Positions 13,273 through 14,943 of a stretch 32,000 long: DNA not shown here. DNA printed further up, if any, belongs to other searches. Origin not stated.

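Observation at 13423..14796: Divergent small-alarmone-synthetase-like domain fused to a ~270-aa unknown C-terminal domain, placed after truB-ribF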

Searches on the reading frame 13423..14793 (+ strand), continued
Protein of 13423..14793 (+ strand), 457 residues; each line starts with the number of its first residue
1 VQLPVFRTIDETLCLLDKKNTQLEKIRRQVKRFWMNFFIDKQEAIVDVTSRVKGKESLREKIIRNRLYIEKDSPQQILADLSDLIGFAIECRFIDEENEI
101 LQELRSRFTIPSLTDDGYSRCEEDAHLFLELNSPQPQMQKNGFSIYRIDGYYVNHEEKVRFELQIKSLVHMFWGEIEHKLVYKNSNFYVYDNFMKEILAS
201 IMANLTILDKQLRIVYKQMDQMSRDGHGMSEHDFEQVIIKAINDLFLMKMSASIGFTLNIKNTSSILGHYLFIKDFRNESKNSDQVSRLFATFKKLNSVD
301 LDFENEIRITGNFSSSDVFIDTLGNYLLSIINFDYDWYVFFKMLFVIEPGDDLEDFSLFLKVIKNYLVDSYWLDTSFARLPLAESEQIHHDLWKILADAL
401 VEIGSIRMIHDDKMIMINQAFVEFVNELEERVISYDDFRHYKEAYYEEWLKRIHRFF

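Call 17: find_related_loci(query=A1, collection=genome_contigs, flank=6000)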
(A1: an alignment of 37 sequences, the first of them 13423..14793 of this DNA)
Query A1 (457 aa) in genome_contigs; peptide patterns used: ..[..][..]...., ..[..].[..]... (x = any residue, [..] = any of these).
305 stretches matched a pattern; 297 encode a relative of the query (tblastn E <= 1e-3); the best 80 are kept; 80 distinct loci.
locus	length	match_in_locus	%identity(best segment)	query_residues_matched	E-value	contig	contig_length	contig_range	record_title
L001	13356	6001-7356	64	1-453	0e+0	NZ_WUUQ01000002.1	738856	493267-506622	Copranaerobaculum intestinale strain DONG20-135 Scaffold2_1, whole genome shotgun sequence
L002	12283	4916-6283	62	1-457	0e+0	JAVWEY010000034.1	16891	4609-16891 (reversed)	MAG: Erysipelotrichaceae bacterium isolate CGS1Y1-bin30 NODE_34_length_16891_cov_14.313708, whole genome shotgun sequenc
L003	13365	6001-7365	60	1-457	0e+0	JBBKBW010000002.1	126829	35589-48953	Erysipelotrichaceae bacterium HCN-30851 assembly_contig_2, whole genome shotgun sequence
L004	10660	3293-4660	61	1-457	0e+0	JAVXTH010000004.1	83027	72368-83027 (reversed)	MAG: Erysipelotrichaceae bacterium isolate CGS6M4-bin48 NODE_202_length_83027_cov_250.956624, whole genome shotgun seque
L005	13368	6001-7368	60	1-457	0e+0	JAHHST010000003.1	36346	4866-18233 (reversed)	MAG: Longicatena sp. isolate MAG063 MAG063_3, whole genome shotgun sequence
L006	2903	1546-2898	58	1-453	0e+0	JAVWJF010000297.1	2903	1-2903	MAG: Longicatena sp. isolate CGS1Y3-bin16 NODE_297_length_2903_cov_2.500354, whole genome shotgun sequence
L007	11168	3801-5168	60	1-457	3e-179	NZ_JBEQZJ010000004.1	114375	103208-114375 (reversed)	[Eubacterium] hominis strain UGRO018 UGRO018_4, whole genome shotgun sequence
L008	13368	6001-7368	59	1-457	2e-179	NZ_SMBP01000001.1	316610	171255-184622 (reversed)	Longicatena caecimuris strain DSM 29481 Ga0244710_101, whole genome shotgun sequence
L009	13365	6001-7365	58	1-457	8e-178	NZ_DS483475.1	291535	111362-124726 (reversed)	Amedibacillus dolichus DSM 3991 Scfld_02_15, whole genome shotgun sequence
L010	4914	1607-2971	59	1-457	0e+0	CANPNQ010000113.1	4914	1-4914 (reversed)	MAG TPA_asm: uncultured Erysipelotrichaceae bacterium isolate SRR15730526_bin.55_metawrap_v1.3_MAG genome assembly, cont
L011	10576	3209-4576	58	1-457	3e-175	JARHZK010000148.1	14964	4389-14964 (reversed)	MAG: Longicatena sp. isolate cluster1_bin.44 k127_734676, whole genome shotgun sequence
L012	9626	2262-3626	57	1-457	2e-174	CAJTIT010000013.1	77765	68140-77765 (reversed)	Erysipelotrichales bacterium isolate C59_1 genome assembly, contig: MGBC000226.13, whole genome shotgun sequence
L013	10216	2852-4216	57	1-457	2e-170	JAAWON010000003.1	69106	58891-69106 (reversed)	MAG: Erysipelotrichaceae bacterium isolate ABMPRH_13_1_2 SL341407_scaffold_780, whole genome shotgun sequence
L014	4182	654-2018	57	1-457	2e-174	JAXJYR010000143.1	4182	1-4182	MAG: Longicatena sp. isolate DOME_MAG_8078 8078_C0705_k141_184074, whole genome shotgun sequence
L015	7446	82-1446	55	1-457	6e-168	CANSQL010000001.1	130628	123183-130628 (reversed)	MAG TPA_asm: uncultured Erysipelotrichaceae bacterium isolate SRR15510233_bin.7_metawrap_v1.3_MAG genome assembly, conti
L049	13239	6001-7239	38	1-414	6e-90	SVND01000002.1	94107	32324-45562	MAG: Oscillospiraceae bacterium isolate SIG530 NODE_5705_length_94107_cov_2.081070, whole genome shotgun sequence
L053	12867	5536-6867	36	1-445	7e-87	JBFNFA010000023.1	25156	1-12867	MAG: Clostridiaceae bacterium isolate AA2 NODE_881_length_25156_cov_198.843353, whole genome shotgun sequence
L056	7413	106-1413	36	1-443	1e-85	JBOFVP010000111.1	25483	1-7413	MAG: Clostridium sp. isolate WFFMC_MAG_575 k139_143025_flag=0_multi=14.0000_len=25483, whole genome shotgun sequence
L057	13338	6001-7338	36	1-447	1e-83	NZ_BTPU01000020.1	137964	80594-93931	Vallitalea maricola strain AN17-2 sequence020, whole genome shotgun sequence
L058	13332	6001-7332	35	1-445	3e-83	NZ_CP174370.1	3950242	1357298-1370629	Clostridium sp. MB05 chromosome, complete genome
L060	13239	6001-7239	37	1-414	6e-83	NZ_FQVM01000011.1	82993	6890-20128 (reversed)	Clostridium fallax strain DSM 2631, whole genome shotgun sequence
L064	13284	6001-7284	35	1-430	1e-81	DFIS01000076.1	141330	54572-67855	MAG TPA_asm: Solobacterium sp. UBA3691 UBA3691_contig_3567, whole genome shotgun sequence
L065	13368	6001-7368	35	1-457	9e-82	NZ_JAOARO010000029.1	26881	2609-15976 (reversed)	MAG: Vallitalea sp. isolate McD1.25 contig_76402, whole genome shotgun sequence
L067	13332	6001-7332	35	1-445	1e-81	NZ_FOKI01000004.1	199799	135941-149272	Clostridium frigidicarnis strain DSM 12271, whole genome shotgun sequence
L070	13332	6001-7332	35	1-445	1e-80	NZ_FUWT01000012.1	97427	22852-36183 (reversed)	Clostridium tetani strain ATCC 19406, whole genome shotgun sequence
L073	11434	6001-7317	33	1-439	4e-80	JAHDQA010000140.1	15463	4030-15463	MAG: Tissierellaceae bacterium isolate SM1-B8.1 k141_40736, whole genome shotgun sequence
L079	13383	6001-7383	33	1-445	7e-79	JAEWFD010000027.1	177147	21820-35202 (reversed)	MAG: Bacillota bacterium isolate OH_PBlB_170 k127_77829, whole genome shotgun sequence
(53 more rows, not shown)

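Call 23: fold_search(model_id=the predicted structure, library=pdb)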
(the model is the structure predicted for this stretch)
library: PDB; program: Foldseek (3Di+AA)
matches with E <= 10: 228; with E <= 0.001: 40
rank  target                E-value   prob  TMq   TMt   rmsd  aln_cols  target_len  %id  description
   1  2be3_A                4.5e-07  1.00  0.31  0.63   6.2       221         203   21  Structure of a GTP Pyrophosphokinase Family Protein from Streptococcus pneumoniae (released 2005-12-06)
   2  5dec_B                4.7e-07  1.00  0.33  0.71   4.7       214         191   20  Crystal structure of the small alarmone synthetase 1 from Bacillus subtilis (released 2015-10-28)
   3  6fgj_B                6.5e-07  1.00  0.29  0.60   6.6       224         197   20  Crystal structure of the small alarmone synthethase 2 from Staphylococcus aureus (released 2018-02-07)
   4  3l9d_B                6.9e-07  1.00  0.32  0.67   5.1       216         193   22  The Crystal Structure of smu.1046c from Streptococcus mutans UA159 (released 2011-01-12)
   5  5ded_C                9.1e-07  1.00  0.31  0.66   4.8       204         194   19  Crystal structure of the small alarmone synthethase 1 from Bacillus subtilis bound to its product pppGpp (released 2015-10-28)
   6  5f2v_T                9.6e-07  1.00  0.31  0.63   4.9       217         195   21  Crystal structure of the small alarmone synthethase 1 from Bacillus subtilis bound to AMPCPP (released 2015-12-16)
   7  6ex0_A                9.6e-07  1.00  0.29  0.61   6.1       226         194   18  Crystal structure of RelP (SAS2) from Staphylococcus aureus bound to pppGpp in the post-catalytic state (released 2018-01-24)
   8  5dec_D                1.0e-06  1.00  0.32  0.68   5.0       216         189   22  Crystal structure of the small alarmone synthetase 1 from Bacillus subtilis (released 2015-10-28)
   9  6ex0_B                1.1e-06  1.00  0.31  0.64   5.0       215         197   18  Crystal structure of RelP (SAS2) from Staphylococcus aureus bound to pppGpp in the post-catalytic state (released 2018-01-24)
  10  5ded_A                1.2e-06  1.00  0.33  0.70   4.0       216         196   20  Crystal structure of the small alarmone synthethase 1 from Bacillus subtilis bound to its product pppGpp (released 2015-10-28)
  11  5dec_A                1.4e-06  1.00  0.32  0.70   4.7       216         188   21  Crystal structure of the small alarmone synthetase 1 from Bacillus subtilis (released 2015-10-28)
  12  6fgj_A                1.6e-06  1.00  0.31  0.62   5.6       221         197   17  Crystal structure of the small alarmone synthethase 2 from Staphylococcus aureus (released 2018-02-07)
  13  5ded_H                1.7e-06  1.00  0.32  0.68   4.5       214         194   21  Crystal structure of the small alarmone synthethase 1 from Bacillus subtilis bound to its product pppGpp (released 2015-10-28)
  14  6ewz_B                1.7e-06  1.00  0.29  0.61   6.4       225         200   19  Crystal structure of RelP (SAS2) from Staphylococcus aureus bound to AMPCPP and GTP in the pre-catalytic state (released 2018-01-24)
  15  5ded_E                2.2e-06  1.00  0.30  0.64   5.1       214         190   21  Crystal structure of the small alarmone synthethase 1 from Bacillus subtilis bound to its product pppGpp (released 2015-10-28)
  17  6fgk_D                2.5e-06  1.00  0.32  0.70   3.9       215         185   22  Crystal structure of the small alarmone synthethase 2 from Bacillus subtilis (released 2018-02-07)
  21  3l9d_A                3.4e-06  1.00  0.30  0.61   8.2       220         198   20  The Crystal Structure of smu.1046c from Streptococcus mutans UA159 (released 2011-01-12)
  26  2be3_B                7.3e-06  1.00  0.27  0.57   7.4       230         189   21  Structure of a GTP Pyrophosphokinase Family Protein from Streptococcus pneumoniae (released 2005-12-06)
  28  5dec_C                9.8e-06  1.00  0.30  0.67   4.9       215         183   20  Crystal structure of the small alarmone synthetase 1 from Bacillus subtilis (released 2015-10-28)
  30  6fgk_A                1.0e-05  1.00  0.28  0.63   5.8       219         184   19  Crystal structure of the small alarmone synthethase 2 from Bacillus subtilis (released 2018-02-07)
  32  6fgk_C                1.4e-05  1.00  0.29  0.65   3.8       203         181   21  Crystal structure of the small alarmone synthethase 2 from Bacillus subtilis (released 2018-02-07)
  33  6fgk_B                1.4e-05  1.00  0.32  0.70   4.0       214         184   21  Crystal structure of the small alarmone synthethase 2 from Bacillus subtilis (released 2018-02-07)
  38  7ztb_B                4.3e-04  1.00  0.26  0.34  12.0       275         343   12  Structure of the Salmonella tRNA pyrophosphokinase CapRel (released 2022-11-23)
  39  7ztb_A                8.0e-04  1.00  0.28  0.36  14.2       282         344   12  Structure of the Salmonella tRNA pyrophosphokinase CapRel (released 2022-11-23)
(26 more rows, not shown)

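Call 37: search_protein_families(library=pfam, proteins=[L070:5998-7557:+, P0232, P0240, P0264, P0262, P0157], max_evalue=1)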
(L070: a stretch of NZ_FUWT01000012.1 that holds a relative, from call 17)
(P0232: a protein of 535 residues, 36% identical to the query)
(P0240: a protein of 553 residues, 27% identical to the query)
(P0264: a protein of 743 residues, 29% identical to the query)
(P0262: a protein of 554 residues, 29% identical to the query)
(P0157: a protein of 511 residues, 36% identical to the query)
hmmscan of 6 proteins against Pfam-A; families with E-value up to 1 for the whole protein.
L070:5998-7557:+ (520 aa): 3 families
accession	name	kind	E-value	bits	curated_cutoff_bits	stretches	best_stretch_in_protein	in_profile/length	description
PF04607.23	RelA_SpoT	-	1.5e-19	70.7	27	1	51-185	1-112/113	Region found in RelA / SpoT proteins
PF23135.2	TRI4_N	-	0.0055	17.1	27.8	1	263-289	18-44/61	TRI4 N-terminal domain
PF22103.2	ElaD_SseL-like_N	-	0.012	16.1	27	1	228-306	26-108/108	ElaD/SseL N-terminal domain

P0232 (535 aa): 5 families
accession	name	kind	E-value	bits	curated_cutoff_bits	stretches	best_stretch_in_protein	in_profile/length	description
PF04607.23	RelA_SpoT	-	6e-12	46.3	27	1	54-193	1-111/113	Region found in RelA / SpoT proteins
PF19174.5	DUF5856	-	0.032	15.7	34.6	1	185-249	29-92/94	Family of unknown function (DUF5856)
PF10431.15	ClpB_D2-small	-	0.073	13.6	21.9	1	212-251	6-45/81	C-terminal, D2-small domain, of ClpB protein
PF05797.17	Rep_4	-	0.15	12.6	27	1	433-486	54-105/108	Yeast trans-acting factor (REP1/REP2)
PF23264.1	DUF7073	-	0.54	10.9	27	0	375-429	45-93/95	Domain of unknown function (DUF7073)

P0240 (553 aa): 1 family
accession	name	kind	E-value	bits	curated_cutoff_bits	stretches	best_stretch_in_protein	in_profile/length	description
PF04607.23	RelA_SpoT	-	1.1e-12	48.7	27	1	71-209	1-111/113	Region found in RelA / SpoT proteins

P0264 (743 aa): 1 family
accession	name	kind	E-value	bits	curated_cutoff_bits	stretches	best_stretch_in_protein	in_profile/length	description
PF04607.23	RelA_SpoT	-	3.3e-09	37.4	27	1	281-416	1-111/113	Region found in RelA / SpoT proteins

P0262 (554 aa): 1 family
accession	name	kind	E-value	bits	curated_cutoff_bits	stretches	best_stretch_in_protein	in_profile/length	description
PF04607.23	RelA_SpoT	-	4.5e-10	40.2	27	1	50-193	1-110/113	Region found in RelA / SpoT proteins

P0157 (511 aa): 3 families
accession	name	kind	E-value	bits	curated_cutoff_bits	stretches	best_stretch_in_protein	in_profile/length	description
PF04607.23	RelA_SpoT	-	2.3e-15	57.3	27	1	50-184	1-112/113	Region found in RelA / SpoT proteins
PF23135.2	TRI4_N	-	0.2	12.2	27.8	1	262-290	18-46/61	TRI4 N-terminal domain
PF06013.18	WXG100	-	0.36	11.6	27.3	0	9-30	60-81/86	Proteins of 100 residues with WXG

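Call 38: list_cluster_members(proteins=[L070:5998-7557:+, P0157, P0232, P0240, P0264, P0051])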
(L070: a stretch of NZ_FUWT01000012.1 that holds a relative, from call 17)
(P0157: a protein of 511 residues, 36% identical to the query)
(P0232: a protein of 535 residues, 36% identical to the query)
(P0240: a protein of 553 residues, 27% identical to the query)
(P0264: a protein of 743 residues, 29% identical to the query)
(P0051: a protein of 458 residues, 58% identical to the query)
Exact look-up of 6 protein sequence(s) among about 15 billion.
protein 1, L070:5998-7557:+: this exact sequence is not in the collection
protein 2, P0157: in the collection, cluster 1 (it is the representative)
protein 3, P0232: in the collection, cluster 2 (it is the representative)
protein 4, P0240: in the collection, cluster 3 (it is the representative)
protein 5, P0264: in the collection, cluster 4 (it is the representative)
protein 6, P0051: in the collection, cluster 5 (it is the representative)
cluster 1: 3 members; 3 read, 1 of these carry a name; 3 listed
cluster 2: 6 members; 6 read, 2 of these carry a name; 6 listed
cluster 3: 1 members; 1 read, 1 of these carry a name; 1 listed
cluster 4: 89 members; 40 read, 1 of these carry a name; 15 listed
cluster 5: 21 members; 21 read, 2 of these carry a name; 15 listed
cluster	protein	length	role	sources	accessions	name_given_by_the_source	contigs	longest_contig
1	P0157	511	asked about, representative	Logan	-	-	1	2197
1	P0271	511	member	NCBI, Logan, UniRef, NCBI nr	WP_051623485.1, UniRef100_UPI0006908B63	GTP pyrophosphokinase [Clostridium hydrogeniformans] | GTP pyrophosphokinase n=1 Tax=Clostridium hydrogeniformans TaxID=349933 ... | hypothetical protein [Clostridium hydrogeniformans]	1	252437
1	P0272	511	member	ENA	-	-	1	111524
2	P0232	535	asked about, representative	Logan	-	-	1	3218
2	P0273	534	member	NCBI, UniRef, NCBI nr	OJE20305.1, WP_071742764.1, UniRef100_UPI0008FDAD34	hypothetical protein BAQ46_00625 [Bacillus paranthracis] | RelA/SpoT domain-containing protein n=1 Tax=Bacillus paranthracis TaxID=2026186 ... | RelA/SpoT domain-containing protein [Bacillus paranthracis]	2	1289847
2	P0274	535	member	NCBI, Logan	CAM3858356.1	RelA/SpoT domain-containing protein [Bacillus paranthracis]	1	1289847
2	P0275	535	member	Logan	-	-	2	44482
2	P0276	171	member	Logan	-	-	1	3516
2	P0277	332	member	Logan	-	-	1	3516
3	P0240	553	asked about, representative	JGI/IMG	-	ppGpp synthetase/RelA/SpoT-type nucleotidyltranferase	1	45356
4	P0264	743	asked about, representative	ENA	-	-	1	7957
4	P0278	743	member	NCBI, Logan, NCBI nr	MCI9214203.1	MAG: hypothetical protein HFF75_02915 [Oscillospiraceae bacterium] | hypothetical protein [Oscillospiraceae bacterium]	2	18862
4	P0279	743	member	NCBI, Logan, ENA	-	-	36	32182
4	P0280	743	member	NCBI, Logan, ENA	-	-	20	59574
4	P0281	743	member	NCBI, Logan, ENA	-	-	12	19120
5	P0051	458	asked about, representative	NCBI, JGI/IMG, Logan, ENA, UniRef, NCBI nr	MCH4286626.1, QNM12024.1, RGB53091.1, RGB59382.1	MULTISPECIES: RelA/spoT family protein [Bacillota] | RelA/spoT family protein n=2 Tax=Amedibacillus TaxID=2749846 RepID=A0A7G9GMJ2_9FIRM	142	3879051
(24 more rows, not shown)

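Call 48: search_dna_similar(query=window:13423-14793:+, collection=phages, mode=protein, max_evalue=0.001, max_rows=15)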
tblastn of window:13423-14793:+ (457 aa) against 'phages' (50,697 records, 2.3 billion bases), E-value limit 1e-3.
Records with a match: 5; places in all: 5; records where one place covers at least 80% of the query: 0.
Best place of each record, by identity: <60% 5.
By first word of the organism name: Listeria 4; Streptococcus 1.
By host as written in the record: Listeria monocytogenes 4; Streptococcus suis LS2Z 1.
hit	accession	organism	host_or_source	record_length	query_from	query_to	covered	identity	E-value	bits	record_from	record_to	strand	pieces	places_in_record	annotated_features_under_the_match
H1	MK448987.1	Streptococcus phage Javan576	Streptococcus suis LS2Z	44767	22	213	42%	27.6%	5e-6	55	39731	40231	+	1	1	GTP pyrophosphokinase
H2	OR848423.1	Listeria phage LM 4-14-1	Listeria monocytogenes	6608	23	225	44%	24.8%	2e-5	53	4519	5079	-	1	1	record has no annotation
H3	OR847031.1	Listeria phage LM 4-11-1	Listeria monocytogenes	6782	23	225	44%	24.8%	2e-5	53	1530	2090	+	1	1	record has no annotation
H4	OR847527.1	Listeria phage LM 4-11-1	Listeria monocytogenes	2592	23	225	44%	23.0%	4e-4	49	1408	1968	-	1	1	record has no annotation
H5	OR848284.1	Listeria phage LM 4-14-1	Listeria monocytogenes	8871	23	225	44%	23.0%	4e-4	49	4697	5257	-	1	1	record has no annotation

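Call 49: search_dna_similar(query=window:13423-14793:+, collection=plasmids, mode=protein, max_evalue=0.001, max_rows=15)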
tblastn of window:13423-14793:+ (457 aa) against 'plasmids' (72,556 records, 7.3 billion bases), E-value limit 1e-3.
Records with a match: 21; places in all: 21; records where one place covers at least 80% of the query: 10.
Best place of each record, by identity: <60% 21.
By first word of the organism name: Clostridium 9; Enterococcus 3; Lactococcus 2; Acetoanaerobium 1; Listeria 1; Ralstonia 1; Paenibacillus 1; Tsukamurella 1; Bacillus 1; Ruminococcus 1.
By predicted mobility (MOB-suite, as given by PLSDB): non-mobilizable 17; conjugative 2; mobilizable 2.
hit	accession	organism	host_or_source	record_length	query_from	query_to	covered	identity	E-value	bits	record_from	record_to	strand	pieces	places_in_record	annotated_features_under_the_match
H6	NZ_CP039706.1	Clostridium butyricum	Homo sapiens,isolation from The first ...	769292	1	436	95%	33.6%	3e-69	246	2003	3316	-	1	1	(p)ppGpp synthetase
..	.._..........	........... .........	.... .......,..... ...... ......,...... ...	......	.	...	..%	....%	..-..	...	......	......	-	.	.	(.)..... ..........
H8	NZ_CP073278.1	Clostridium butyricum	Homo sapiens,cell culture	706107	1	436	95%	33.6%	4e-69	246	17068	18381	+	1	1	(p)ppGpp synthetase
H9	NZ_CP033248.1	Clostridium butyricum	environment swab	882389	1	436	95%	33.6%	4e-69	246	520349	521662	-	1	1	(p)ppGpp synthetase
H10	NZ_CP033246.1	Clostridium butyricum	Homo sapiens,stool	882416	1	436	95%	33.6%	4e-69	246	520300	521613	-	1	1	(p)ppGpp synthetase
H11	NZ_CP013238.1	Clostridium butyricum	Microbial isolate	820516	1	436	95%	33.6%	4e-69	246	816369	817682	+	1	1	(p)ppGpp synthetase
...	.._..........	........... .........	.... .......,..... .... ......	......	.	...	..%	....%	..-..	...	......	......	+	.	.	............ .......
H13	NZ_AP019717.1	Clostridium butyricum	-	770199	1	436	95%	33.4%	1e-68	244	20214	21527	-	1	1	hypothetical protein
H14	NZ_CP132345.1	Clostridium butyricum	Homo sapiens,Faeces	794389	1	436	95%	33.4%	1e-68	244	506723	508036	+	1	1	hypothetical protein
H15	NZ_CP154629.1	Acetoanaerobium noterae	cell culture,Sludge of a digestion ...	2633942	1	432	95%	32.0%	1e-66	238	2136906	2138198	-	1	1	none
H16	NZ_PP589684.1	Lactococcus sp.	Bacterial culture,Dairy environment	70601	51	247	43%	30.3%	2e-10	71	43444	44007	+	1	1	hypothetical protein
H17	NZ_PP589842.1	Lactococcus sp.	Bacterial culture,Dairy environment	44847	51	247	43%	30.3%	3e-10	71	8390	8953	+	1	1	hypothetical protein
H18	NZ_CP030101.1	Listeria monocytogenes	Environment,water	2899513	23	225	44%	24.8%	9e-5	53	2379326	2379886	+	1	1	none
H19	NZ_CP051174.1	Ralstonia pseudosolanacearum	Whole organism,tomato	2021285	44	243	44%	24.4%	3e-4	51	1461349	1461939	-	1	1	none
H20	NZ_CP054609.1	Paenibacillus cellulosilyticus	cell culture,soil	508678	22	234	47%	22.8%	2e-6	58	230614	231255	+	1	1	GTP pyrophosphokinase family protein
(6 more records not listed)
